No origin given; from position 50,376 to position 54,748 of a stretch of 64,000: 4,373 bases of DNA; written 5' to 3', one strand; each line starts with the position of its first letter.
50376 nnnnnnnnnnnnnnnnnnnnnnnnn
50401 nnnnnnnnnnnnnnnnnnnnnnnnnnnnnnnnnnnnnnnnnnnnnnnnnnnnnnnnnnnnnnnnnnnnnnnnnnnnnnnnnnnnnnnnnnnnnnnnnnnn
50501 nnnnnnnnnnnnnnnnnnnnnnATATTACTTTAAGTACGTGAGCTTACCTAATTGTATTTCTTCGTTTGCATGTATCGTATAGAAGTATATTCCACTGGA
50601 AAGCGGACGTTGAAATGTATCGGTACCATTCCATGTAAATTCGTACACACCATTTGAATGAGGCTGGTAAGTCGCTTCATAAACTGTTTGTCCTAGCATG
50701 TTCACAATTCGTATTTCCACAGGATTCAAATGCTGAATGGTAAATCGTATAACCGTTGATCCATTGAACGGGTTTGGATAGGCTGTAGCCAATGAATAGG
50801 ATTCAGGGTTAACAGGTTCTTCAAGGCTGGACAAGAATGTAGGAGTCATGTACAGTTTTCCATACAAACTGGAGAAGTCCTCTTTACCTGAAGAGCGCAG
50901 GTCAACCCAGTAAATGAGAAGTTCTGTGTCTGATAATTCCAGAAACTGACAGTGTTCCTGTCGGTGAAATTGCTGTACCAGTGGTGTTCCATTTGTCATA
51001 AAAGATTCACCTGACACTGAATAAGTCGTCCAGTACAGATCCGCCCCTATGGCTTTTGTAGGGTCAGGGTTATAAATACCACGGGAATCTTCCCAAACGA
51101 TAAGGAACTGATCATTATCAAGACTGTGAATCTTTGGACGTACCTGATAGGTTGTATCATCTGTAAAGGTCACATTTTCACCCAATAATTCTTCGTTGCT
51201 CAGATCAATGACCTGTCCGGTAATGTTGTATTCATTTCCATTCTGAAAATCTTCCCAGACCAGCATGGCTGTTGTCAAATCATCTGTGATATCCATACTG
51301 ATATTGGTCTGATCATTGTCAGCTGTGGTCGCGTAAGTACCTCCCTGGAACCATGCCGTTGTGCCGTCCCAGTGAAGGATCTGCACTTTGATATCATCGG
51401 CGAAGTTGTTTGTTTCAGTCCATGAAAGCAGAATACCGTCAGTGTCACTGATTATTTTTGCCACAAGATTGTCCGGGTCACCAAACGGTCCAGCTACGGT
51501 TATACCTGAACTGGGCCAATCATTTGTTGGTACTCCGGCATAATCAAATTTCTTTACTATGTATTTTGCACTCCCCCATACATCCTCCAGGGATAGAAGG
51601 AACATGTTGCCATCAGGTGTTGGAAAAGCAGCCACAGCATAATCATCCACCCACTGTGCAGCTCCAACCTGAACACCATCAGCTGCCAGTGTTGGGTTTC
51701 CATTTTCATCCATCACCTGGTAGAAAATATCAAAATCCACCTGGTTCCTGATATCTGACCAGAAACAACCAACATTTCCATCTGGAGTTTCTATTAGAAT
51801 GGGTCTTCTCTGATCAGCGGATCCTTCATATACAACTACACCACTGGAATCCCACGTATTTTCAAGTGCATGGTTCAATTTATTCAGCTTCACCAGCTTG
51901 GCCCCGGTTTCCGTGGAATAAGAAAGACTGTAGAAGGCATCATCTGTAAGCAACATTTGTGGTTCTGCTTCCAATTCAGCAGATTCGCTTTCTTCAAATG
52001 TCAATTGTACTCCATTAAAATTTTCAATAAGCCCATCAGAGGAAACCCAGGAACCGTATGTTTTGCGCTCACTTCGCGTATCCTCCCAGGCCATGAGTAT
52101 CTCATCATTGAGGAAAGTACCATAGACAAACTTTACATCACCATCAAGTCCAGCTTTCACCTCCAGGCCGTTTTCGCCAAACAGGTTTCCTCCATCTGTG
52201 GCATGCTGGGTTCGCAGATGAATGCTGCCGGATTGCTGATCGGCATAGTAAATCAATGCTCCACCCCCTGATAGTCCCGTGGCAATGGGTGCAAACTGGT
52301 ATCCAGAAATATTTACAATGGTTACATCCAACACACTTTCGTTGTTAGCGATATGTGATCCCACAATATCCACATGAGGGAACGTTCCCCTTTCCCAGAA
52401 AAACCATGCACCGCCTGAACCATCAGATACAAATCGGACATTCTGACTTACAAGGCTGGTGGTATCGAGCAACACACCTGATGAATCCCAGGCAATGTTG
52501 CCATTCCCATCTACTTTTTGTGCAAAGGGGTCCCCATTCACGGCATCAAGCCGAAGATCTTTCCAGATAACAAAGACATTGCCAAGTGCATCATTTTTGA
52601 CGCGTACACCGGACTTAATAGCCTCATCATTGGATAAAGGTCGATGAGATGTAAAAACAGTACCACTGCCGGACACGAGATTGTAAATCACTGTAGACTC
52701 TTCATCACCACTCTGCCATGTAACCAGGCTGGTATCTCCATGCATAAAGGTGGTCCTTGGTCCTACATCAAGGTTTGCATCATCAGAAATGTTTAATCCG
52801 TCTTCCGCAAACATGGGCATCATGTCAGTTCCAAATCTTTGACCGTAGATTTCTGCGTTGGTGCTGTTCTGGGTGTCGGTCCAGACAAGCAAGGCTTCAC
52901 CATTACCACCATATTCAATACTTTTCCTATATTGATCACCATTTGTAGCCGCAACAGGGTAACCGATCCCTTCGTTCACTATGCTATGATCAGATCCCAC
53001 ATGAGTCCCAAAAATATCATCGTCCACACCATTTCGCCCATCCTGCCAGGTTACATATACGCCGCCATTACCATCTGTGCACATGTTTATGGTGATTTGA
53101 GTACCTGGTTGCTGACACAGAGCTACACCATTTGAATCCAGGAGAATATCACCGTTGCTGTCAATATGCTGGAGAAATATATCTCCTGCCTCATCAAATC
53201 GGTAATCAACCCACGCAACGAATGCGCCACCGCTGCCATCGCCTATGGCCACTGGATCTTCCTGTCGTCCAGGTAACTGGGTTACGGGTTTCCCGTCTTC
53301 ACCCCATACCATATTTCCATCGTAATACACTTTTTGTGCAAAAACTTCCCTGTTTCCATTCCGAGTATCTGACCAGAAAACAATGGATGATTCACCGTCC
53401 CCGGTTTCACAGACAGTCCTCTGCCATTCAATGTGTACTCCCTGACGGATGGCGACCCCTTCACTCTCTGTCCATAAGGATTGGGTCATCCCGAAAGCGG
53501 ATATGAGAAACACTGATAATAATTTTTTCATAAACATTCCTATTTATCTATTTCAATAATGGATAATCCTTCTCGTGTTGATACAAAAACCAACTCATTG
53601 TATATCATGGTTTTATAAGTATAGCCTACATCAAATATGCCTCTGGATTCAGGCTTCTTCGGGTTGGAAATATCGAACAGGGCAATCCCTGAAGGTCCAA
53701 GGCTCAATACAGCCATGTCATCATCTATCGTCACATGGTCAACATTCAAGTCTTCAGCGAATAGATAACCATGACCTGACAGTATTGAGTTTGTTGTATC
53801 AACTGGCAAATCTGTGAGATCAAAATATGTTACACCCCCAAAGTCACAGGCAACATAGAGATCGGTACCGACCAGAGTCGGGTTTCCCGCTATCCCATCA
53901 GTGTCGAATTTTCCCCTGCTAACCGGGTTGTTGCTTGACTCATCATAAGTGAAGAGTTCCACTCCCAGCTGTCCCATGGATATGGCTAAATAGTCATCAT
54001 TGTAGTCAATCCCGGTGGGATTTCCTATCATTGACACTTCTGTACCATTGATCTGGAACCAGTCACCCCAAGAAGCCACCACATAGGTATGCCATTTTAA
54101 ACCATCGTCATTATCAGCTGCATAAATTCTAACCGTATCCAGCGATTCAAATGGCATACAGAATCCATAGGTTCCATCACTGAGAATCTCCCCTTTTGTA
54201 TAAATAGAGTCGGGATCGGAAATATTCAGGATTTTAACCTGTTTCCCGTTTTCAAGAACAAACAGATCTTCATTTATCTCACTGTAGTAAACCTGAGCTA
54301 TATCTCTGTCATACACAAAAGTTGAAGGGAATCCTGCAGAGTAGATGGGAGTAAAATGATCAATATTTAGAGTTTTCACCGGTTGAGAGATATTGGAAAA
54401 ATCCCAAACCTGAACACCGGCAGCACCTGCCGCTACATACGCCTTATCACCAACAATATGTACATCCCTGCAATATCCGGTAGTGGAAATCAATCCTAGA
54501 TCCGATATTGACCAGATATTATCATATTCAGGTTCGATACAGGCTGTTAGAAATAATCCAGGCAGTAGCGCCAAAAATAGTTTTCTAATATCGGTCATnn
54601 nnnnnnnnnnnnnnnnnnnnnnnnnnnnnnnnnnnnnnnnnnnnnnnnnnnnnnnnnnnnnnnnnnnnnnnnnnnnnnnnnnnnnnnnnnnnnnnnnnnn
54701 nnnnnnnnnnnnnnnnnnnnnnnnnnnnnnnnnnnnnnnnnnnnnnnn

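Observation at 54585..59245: PgsA-less poly-gamma-glutamate synthase module chained to a secreted protein and an outer-membrane barrel: candidate PGA export route in a diderm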

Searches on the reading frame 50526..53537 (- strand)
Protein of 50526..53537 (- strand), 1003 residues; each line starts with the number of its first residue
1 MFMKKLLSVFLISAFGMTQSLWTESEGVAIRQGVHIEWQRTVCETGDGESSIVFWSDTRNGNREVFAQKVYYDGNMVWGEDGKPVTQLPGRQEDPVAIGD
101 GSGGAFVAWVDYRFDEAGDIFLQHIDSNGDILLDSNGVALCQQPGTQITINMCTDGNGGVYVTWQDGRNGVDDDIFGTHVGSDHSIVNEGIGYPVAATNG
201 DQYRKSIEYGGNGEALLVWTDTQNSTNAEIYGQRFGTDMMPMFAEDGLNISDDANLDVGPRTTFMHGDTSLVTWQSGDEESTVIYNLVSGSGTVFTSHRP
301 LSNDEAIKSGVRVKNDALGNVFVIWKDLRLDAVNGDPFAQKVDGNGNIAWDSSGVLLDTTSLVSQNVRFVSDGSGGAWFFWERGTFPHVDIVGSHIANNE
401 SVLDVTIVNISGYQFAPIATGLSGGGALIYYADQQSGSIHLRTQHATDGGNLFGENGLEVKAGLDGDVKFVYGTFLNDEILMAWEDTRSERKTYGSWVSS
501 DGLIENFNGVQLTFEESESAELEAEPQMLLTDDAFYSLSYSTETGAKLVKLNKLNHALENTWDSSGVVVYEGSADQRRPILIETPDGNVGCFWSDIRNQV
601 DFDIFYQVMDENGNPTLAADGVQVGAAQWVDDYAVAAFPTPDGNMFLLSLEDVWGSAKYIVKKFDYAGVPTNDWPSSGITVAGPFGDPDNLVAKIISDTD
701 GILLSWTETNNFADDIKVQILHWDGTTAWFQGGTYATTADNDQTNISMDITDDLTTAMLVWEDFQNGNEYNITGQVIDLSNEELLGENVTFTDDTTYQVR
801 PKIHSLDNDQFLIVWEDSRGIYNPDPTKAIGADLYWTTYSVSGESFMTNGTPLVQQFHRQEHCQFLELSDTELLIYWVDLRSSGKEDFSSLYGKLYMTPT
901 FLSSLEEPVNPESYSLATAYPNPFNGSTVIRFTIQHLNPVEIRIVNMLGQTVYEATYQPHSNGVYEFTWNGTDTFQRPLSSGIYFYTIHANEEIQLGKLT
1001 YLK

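Call 3: search_protein_families(library=pfam, proteins=[window:50526-53537:-], max_evalue=0.01)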
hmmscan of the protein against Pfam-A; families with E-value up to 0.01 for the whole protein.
window:50526-53537:- (1003 aa): 3 families
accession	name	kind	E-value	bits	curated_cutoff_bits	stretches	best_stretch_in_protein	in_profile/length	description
PF13860.13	FlgD_ig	-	3.4e-07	30.6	27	1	940-991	25-76/79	FlgD Ig-like domain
PF13585.12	CHU_C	-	1.2e-06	29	27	1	931-992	21-74/86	CHU_C Type IX secretion signal domain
PF18962.6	Por_Secre_tail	-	3.2e-06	27.8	27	1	920-996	2-70/75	Secretion system C-terminal sorting domain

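Call 4: search_protein_families(library=ncbifam, proteins=[window:50526-53537:-], max_evalue=0.01)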
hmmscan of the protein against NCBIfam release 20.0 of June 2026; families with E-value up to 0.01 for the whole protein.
window:50526-53537:- (1003 aa): 6 families
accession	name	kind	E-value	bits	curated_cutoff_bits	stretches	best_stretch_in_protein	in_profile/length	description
TIGR04183.1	Por_Secre_tail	domain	1.1e-10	41.4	23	1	920-996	2-66/72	T9SS type A sorting domain-containing protein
NF052323.1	T9SSA_dep_M6i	equivalog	2e-08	32.7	600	1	919-992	960-1028/1043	T9SS-dependent M6-like inactivated metalloprotease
NF033707.1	T9SS_sortase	equivalog_domain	5.5e-08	30.9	420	1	918-991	1000-1078/1095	type IX secretion system sortase PorU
NF052228.1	T9SS_PorZ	equivalog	3e-06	26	260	1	914-991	670-743/757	type IX secretion system anionic LPS delivery protein PorZ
NF038113.1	T9SSA_dep_M36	equivalog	0.00053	18.2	885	1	917-998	793-865/869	T9SS-dependent M36 family metallopeptidase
NF005176.1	PRK06655.1-1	equivalog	0.0011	18.9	230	1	936-992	95-151/197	flagellar hook assembly protein FlgD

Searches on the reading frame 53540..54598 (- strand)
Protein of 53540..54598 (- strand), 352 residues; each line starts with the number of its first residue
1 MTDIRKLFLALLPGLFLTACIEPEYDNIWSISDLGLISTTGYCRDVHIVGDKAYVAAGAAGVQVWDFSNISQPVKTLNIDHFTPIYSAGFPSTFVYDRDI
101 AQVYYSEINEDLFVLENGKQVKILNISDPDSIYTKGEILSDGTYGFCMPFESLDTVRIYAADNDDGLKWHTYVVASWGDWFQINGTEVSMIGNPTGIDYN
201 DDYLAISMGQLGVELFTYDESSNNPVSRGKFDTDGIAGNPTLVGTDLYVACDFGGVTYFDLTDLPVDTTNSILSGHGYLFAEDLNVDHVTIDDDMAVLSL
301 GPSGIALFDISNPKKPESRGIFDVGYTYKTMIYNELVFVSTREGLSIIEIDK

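Call 3: search_protein_families(library=pfam, proteins=[window:53540-54598:-], max_evalue=0.01)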
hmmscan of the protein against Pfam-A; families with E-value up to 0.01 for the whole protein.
window:53540-54598:- (352 aa): 1 family
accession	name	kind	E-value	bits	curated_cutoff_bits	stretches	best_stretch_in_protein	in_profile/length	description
PF08309.17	LVIVD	-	0.00023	20.9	20.2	1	41-76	2-37/42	LVIVD repeat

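Call 4: search_protein_families(library=ncbifam, proteins=[window:53540-54598:-], max_evalue=0.01)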
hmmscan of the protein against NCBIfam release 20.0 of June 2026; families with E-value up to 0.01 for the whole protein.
window:53540-54598:- (352 aa): 0 families

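Call 31: search_protein_families(library=pfam, proteins=[window:53540-54598:-], max_evalue=10)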
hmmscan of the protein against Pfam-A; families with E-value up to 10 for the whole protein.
window:53540-54598:- (352 aa): 2 families
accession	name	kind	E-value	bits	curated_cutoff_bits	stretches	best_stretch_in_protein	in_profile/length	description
PF08309.17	LVIVD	-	0.00023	20.9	20.2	1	41-76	2-37/42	LVIVD repeat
PF03478.24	Beta-prop_KIB1-4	-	0.15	12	27.4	1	36-167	111-193/242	KIB1-4 beta-propeller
